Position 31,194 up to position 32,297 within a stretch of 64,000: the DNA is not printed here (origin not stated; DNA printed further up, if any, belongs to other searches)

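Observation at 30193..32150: AbiE-like (type IV toxin-antitoxin / abortive-infection-type) pair with an atypically long three-part first component, appended to a housekeeping super-operon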

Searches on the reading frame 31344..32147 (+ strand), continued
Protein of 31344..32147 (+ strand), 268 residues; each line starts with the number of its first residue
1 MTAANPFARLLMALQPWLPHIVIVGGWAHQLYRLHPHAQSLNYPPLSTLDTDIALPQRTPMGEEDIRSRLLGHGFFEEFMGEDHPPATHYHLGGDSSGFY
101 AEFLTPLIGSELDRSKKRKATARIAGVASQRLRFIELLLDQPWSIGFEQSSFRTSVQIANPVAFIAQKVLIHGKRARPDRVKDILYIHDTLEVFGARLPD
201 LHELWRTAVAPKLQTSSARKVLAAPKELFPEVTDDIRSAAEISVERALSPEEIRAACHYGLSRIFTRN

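Call 70: get_annotated_region(hit=H12, flank=6000)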
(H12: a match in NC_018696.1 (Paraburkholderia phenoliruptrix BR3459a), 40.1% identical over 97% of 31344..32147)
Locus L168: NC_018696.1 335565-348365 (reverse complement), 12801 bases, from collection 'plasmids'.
description: Paraburkholderia phenoliruptrix BR3459a plasmid pSYMBR3459, complete sequence
organism: Paraburkholderia phenoliruptrix BR3459a (NCBI taxid 1229205)
taxonomy: Bacteria; Pseudomonadota; Betaproteobacteria; Burkholderiales; Burkholderiaceae; Paraburkholderia; Paraburkholderia phenoliruptrix; Paraburkholderia phenoliruptrix BR3459a
host: -; source: Mimosa flocculosa; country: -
typing (MOB-suite, as given by PLSDB): conjugative; relaxase MOBP; mating-pair formation MPF_T
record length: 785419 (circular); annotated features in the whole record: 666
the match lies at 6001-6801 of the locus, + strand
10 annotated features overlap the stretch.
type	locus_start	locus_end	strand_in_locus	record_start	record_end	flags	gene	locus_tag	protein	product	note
CDS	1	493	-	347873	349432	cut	-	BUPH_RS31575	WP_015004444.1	methyl-accepting chemotaxis protein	GO:0007165 - signal transduction [Evidence IEA]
CDS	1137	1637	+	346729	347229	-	-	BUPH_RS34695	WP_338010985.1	transposase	GO:0006313 - DNA transposition [Evidence IEA]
CDS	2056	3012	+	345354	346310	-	-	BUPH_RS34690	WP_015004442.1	hypothetical protein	-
CDS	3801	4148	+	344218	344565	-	-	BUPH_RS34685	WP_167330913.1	peptidase S9, prolyl oligopeptidase active site region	-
CDS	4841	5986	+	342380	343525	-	-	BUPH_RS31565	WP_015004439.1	hypothetical protein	-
CDS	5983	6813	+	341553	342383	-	-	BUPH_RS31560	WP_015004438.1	GSU2403 family nucleotidyltransferase fold protein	-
CDS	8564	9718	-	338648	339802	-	-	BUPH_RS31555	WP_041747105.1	IS110 family transposase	-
CDS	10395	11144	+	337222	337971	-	-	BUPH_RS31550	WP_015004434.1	H-NS family nucleoid-associated regulatory protein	GO:0006355 - regulation of DNA-templated transcription [Evidence IEA]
CDS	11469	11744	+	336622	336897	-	-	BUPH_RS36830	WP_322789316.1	hypothetical protein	-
CDS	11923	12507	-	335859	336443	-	-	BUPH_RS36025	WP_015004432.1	hypothetical protein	-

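Call 79: find_related_loci(query=A3, collection=viral_contigs, flank=5000)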
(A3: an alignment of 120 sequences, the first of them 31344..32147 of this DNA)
Query A3 (268 aa) in viral_contigs; peptide patterns used: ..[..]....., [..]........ (x = any residue, [..] = any of these).
10 stretches matched a pattern; 1 encode a relative of the query (tblastn E <= 1e-3); 1 distinct loci.
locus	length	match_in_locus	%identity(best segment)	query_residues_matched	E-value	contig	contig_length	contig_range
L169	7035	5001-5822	41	1-265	2e-58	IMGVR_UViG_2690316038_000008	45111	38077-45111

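Call 81: search_protein_families(library=pfam, proteins=[L167:4826-5983:+, L167:5983-6825:+], max_evalue=0.01)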
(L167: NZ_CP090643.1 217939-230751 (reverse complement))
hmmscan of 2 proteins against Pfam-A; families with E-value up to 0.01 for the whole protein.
L167:4826-5983:+ (386 aa): 0 families

L167:5983-6825:+ (281 aa): 1 family
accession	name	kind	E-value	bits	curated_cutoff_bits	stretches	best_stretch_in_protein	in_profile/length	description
PF12281.14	NTP_transf_8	-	1e-23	84.9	26.3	1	15-200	14-196/218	Nucleotidyltransferase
